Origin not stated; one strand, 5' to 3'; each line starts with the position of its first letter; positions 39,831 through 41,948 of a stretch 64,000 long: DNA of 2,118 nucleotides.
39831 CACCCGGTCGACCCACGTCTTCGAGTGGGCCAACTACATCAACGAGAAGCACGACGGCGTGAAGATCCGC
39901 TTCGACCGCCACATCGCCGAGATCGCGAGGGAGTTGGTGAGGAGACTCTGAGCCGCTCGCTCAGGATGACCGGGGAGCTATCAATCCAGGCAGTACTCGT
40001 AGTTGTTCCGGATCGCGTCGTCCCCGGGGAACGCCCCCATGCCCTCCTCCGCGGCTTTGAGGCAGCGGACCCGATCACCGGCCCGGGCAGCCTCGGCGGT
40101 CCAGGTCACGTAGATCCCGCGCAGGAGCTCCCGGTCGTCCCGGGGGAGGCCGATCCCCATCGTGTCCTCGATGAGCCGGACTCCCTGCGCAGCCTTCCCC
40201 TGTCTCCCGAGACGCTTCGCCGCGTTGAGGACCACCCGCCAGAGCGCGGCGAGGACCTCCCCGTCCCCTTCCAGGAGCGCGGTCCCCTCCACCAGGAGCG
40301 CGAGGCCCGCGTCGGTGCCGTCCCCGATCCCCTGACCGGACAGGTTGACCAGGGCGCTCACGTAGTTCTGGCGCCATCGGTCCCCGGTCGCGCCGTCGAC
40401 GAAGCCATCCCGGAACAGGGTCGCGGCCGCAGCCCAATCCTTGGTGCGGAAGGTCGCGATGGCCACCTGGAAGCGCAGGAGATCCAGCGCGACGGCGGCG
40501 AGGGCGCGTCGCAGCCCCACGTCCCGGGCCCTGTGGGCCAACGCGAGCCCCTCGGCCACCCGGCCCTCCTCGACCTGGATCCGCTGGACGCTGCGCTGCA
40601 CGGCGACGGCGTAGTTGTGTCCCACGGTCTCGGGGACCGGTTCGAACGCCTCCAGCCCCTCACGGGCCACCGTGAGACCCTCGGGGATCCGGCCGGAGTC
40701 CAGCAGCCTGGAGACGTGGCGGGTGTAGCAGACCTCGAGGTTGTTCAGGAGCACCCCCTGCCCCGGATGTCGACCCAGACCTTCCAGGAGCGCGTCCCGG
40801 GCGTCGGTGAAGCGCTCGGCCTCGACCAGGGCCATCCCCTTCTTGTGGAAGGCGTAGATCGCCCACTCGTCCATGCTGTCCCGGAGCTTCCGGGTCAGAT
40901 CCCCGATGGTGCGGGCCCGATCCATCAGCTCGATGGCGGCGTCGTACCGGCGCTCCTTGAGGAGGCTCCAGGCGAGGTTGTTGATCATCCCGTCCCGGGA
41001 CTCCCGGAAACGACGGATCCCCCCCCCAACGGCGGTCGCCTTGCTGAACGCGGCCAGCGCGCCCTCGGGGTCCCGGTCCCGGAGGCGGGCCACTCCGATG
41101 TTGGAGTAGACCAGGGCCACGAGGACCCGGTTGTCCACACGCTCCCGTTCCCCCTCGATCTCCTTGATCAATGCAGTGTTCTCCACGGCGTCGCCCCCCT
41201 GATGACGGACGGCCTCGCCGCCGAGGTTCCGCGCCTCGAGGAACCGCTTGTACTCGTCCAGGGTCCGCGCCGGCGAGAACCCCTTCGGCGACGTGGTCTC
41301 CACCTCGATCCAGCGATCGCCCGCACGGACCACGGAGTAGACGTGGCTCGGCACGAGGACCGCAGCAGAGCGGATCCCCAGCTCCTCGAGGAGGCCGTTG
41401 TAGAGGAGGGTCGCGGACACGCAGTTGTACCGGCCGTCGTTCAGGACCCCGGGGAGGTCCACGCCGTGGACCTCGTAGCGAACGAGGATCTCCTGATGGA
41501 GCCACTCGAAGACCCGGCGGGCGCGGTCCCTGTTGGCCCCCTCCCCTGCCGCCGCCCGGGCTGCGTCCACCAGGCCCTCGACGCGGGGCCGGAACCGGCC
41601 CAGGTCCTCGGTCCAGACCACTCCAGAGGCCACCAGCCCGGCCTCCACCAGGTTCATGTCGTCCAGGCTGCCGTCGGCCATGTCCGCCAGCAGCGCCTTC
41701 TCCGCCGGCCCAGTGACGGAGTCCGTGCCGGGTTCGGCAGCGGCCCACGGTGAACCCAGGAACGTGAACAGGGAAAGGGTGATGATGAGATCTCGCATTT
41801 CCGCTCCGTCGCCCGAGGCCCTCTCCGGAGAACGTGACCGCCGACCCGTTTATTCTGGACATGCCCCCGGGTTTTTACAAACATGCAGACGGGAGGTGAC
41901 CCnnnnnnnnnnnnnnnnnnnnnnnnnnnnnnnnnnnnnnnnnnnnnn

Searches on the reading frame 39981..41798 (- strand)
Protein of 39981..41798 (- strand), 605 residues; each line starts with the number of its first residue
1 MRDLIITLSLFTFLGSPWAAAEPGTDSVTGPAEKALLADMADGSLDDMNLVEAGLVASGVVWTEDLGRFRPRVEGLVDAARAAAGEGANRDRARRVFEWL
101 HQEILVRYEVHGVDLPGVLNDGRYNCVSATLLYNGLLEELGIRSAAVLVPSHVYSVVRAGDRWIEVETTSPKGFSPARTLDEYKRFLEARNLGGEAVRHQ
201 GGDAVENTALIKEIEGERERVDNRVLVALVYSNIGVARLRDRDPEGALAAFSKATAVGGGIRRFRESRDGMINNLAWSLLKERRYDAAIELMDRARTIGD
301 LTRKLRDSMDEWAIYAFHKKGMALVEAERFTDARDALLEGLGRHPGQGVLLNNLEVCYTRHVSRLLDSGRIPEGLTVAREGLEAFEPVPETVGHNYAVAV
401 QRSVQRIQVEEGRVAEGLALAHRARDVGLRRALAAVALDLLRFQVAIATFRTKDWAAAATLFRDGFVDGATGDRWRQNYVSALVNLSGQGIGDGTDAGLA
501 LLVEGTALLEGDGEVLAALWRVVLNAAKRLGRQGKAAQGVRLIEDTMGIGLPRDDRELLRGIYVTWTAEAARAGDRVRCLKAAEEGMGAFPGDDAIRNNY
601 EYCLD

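Call 44: search_protein_families(library=pfam, proteins=[window:39981-41798:-], max_evalue=0.0001)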
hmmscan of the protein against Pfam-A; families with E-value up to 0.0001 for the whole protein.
window:39981-41798:- (605 aa): 2 families
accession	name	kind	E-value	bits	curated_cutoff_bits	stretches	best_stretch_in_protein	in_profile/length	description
PF07719.23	TPR_2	-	1.1e-07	31.9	27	0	273-296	5-28/34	Tetratricopeptide repeat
PF00515.34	TPR_1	-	3.5e-05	23.9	27.8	0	228-254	1-27/34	Tetratricopeptide repeat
